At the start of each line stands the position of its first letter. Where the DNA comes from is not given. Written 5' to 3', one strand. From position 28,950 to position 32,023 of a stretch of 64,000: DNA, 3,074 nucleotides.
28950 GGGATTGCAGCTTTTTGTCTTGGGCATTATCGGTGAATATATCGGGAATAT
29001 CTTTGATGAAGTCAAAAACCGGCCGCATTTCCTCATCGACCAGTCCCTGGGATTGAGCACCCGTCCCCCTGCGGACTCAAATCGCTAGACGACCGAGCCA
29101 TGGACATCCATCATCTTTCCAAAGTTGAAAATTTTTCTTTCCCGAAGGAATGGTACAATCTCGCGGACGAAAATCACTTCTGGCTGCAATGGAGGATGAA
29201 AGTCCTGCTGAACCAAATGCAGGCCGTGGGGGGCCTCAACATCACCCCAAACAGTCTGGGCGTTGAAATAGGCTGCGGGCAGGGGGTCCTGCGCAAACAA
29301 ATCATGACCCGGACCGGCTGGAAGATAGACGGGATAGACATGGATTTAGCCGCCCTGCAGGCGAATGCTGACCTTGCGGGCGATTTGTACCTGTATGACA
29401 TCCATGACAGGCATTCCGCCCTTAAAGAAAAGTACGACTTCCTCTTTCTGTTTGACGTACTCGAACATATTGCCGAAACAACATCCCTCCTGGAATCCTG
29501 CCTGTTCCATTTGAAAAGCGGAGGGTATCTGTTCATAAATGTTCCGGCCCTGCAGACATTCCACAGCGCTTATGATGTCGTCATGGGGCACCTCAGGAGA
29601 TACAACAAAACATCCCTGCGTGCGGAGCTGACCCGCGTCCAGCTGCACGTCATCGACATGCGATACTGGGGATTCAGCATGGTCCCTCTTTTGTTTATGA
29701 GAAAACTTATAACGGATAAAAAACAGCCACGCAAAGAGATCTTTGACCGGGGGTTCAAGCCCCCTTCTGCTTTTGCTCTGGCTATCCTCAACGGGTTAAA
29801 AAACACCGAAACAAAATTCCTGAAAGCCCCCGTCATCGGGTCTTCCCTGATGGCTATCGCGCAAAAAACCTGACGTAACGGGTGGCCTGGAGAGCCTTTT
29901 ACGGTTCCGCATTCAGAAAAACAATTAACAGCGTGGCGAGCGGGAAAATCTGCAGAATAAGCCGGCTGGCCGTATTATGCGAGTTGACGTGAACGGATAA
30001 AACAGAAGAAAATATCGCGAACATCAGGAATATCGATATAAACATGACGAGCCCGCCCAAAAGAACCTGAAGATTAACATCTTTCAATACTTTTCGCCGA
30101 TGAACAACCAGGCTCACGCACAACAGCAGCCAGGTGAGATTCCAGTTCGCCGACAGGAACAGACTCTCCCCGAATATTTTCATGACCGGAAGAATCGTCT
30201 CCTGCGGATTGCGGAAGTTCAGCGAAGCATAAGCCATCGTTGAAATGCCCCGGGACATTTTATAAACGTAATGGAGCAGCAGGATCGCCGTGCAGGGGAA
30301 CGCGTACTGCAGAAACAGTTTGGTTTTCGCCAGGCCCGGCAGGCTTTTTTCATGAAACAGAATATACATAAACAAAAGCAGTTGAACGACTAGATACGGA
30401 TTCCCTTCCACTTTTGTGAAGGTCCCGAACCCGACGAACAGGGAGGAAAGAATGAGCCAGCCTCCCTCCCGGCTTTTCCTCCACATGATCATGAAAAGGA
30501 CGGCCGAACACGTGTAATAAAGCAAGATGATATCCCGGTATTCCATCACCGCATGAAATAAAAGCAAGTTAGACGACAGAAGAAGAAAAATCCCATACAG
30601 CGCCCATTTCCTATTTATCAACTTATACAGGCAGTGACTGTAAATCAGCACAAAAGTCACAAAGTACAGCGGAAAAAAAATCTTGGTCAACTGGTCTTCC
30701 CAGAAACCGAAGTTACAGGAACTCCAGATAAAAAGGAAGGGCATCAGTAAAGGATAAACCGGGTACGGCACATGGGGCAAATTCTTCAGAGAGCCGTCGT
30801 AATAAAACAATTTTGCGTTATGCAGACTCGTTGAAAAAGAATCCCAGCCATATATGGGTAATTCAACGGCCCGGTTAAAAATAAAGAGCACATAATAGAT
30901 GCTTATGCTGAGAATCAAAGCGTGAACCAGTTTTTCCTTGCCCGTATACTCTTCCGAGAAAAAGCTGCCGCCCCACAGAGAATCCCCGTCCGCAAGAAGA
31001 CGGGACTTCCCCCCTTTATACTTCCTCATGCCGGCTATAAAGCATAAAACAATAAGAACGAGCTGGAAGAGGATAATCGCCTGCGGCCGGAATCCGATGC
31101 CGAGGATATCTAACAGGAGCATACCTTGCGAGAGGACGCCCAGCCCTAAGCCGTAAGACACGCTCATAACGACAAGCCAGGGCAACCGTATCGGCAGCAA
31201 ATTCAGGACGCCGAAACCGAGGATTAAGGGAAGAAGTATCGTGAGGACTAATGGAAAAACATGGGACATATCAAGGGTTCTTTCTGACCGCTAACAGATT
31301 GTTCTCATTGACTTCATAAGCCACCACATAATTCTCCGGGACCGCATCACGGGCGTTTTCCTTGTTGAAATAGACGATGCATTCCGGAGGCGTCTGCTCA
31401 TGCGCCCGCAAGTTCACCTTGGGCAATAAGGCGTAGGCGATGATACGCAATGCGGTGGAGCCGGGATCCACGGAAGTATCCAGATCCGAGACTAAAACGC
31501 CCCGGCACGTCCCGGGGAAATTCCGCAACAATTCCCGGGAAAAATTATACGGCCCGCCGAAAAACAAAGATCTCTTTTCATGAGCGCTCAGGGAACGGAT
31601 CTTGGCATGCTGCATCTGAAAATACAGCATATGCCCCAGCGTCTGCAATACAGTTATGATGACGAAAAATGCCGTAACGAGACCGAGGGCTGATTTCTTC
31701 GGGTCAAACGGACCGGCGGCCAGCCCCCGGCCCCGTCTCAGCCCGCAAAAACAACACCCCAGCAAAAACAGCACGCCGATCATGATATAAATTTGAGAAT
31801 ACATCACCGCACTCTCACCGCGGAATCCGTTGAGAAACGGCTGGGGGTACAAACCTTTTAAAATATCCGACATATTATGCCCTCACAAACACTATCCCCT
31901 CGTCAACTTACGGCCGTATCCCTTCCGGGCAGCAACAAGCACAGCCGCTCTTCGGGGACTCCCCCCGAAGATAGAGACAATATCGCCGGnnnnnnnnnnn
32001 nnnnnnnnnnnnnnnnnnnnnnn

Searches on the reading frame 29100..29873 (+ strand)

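Call 3: search_protein_families(library=pfam, proteins=[window:29100-29873:+], max_evalue=0.01)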
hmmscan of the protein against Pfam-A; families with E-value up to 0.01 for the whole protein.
window:29100-29873:+ (257 aa): 5 families
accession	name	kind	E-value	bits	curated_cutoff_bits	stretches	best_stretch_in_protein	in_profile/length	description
PF13489.12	Methyltransf_23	-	1.5e-13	51.3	27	1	55-185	27-162/164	Methyltransferase domain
PF08242.18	Methyltransf_12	-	6.5e-11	43.3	30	1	55-144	1-98/98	Methyltransferase domain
PF08241.18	Methyltransf_11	-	1.3e-08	35.8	21.2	1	55-146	1-95/95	Methyltransferase domain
PF13847.12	Methyltransf_31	-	1.7e-07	31.5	27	1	55-150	8-113/145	Methyltransferase domain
PF13649.12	Methyltransf_25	-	2.1e-06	28.8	27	1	56-142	3-97/97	Methyltransferase domain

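Call 5: search_protein_families(library=ncbifam, proteins=[window:29100-29873:+], max_evalue=0.001)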
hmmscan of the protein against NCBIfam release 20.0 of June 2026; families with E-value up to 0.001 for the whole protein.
window:29100-29873:+ (257 aa): 4 families
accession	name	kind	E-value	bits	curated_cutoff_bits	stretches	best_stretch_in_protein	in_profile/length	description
TIGR01983.1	UbiG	equivalog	9.4e-12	44.7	102.95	1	55-147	54-152/228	bifunctional 2-polyprenyl-6-hydroxyphenol methylase/3-demethylubiquinol 3-O-methyltransferase UbiG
NF002463.0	PRK01683.1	equivalog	0.00058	19.5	297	1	54-151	35-133/258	trans-aconitate 2-methyltransferase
NF045667.1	MTase_DVU1556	equivalog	0.00065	19.2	155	1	46-146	18-119/213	DVU_1556 family methyltransferase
TIGR02072.1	BioC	equivalog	0.00069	19.5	184.95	1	37-157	24-143/244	malonyl-ACP O-methyltransferase BioC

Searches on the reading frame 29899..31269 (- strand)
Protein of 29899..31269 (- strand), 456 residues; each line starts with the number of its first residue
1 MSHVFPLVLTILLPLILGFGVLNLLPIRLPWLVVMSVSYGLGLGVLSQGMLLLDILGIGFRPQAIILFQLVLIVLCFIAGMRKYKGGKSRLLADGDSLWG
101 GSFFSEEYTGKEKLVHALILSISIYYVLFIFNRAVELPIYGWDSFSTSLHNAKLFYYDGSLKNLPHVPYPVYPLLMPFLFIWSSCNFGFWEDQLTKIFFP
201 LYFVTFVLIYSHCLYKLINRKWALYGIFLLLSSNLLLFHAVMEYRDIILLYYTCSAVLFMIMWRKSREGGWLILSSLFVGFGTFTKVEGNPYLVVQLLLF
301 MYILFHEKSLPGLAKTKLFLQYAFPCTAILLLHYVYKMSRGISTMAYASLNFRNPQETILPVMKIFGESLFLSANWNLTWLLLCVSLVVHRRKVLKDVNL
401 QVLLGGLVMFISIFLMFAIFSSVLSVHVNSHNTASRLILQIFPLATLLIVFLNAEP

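Call 3: search_protein_families(library=pfam, proteins=[window:29899-31269:-], max_evalue=0.01)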
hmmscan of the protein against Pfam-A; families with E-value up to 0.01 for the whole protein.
window:29899-31269:- (456 aa): 1 family
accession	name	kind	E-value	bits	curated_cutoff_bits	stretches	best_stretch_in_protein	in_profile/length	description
PF13231.12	PMT_2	-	0.00012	22.8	26.1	1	187-324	17-148/160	Dolichyl-phosphate-mannose-protein mannosyltransferase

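Call 5: search_protein_families(library=ncbifam, proteins=[window:29899-31269:-], max_evalue=0.001)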
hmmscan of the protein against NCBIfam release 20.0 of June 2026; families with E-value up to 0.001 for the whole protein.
window:29899-31269:- (456 aa): 0 families

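Call 46: search_protein_families(library=pfam, proteins=[window:29899-31269:-], max_evalue=10)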
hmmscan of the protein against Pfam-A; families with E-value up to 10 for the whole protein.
window:29899-31269:- (456 aa): 1 family
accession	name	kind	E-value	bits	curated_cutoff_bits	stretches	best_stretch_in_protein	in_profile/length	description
PF13231.12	PMT_2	-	0.00012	22.8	26.1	1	187-324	17-148/160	Dolichyl-phosphate-mannose-protein mannosyltransferase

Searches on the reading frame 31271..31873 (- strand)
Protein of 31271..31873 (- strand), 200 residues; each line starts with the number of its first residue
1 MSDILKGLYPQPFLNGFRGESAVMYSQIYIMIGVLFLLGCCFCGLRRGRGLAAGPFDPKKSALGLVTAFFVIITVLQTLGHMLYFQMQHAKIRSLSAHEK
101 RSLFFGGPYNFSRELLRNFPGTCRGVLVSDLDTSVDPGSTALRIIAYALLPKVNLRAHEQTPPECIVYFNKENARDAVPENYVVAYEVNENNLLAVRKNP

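Call 3: search_protein_families(library=pfam, proteins=[window:31271-31873:-], max_evalue=0.01)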
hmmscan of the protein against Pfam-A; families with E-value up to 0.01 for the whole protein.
window:31271-31873:- (200 aa): 0 families

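Call 5: search_protein_families(library=ncbifam, proteins=[window:31271-31873:-], max_evalue=0.001)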
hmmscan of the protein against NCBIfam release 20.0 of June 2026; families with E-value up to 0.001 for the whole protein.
window:31271-31873:- (200 aa): 0 families

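Call 46: search_protein_families(library=pfam, proteins=[window:31271-31873:-], max_evalue=10)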
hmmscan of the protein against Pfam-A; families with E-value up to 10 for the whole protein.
window:31271-31873:- (200 aa): 2 families
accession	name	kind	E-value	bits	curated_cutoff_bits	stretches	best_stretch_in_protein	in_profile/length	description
PF05241.17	EBP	-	0.047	14.5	25.7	1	27-99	24-89/113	EXPERA (EXPanded EBP superfamily)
PF14991.11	MLANA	-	0.13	13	27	1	18-48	21-51/117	Protein melan-A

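Call 47: search_solved_structures(query=window:31271-31873:-, max_evalue=10)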
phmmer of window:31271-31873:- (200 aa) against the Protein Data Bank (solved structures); distinct sequences matched with E-value up to 10: 6.
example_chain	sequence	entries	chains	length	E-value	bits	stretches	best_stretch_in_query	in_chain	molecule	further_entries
9yml_L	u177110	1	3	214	1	11.9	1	131-183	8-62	RRr20_wk72_07 light chain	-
4u0o_B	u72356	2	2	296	1.2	11.6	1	18-73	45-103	Lipoyl synthase 2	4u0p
7dsj_A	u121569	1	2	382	1.6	11.2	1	134-192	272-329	Anthranilate phosphoribosyltransferase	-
7dsm_A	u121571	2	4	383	1.6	11.2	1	134-192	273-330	Anthranilate phosphoribosyltransferase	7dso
7dsp_B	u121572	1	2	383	1.6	11.2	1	134-192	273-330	Anthranilate phosphoribosyltransferase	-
7dsr_A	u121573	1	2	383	1.6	11.2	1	134-192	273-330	Anthranilate phosphoribosyltransferase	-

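Call 70: predict_structure(protein=window:31271-31873:-)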
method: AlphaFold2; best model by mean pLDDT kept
length: 200 residues; sequences in the alignment: 1
mean_pLDDT: 54.1   pTM: 0.33
mean pLDDT of the five models: 54.1, 52.6, 51.7, 50.6, 48.3
residues with pLDDT >= 90: 0; 70-90: 40; 50-70: 73; < 50: 87
segments of 3 or more residues with pLDDT < 50: 3-18, 98-164
pLDDT, mean of each block of 10 residues (from residue 1): 44 46 63 76 65 60 76 81 71 51 32 35 38 36 36 38 51 59 61 59
secondary structure, 60 per line:
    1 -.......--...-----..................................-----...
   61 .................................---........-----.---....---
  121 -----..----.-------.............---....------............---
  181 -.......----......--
elements in order: H2-8 H19-52 H58-93 H97-104 H114-117 H140-152 H156-159 E166-170 H171-177 E182-188 E193-198
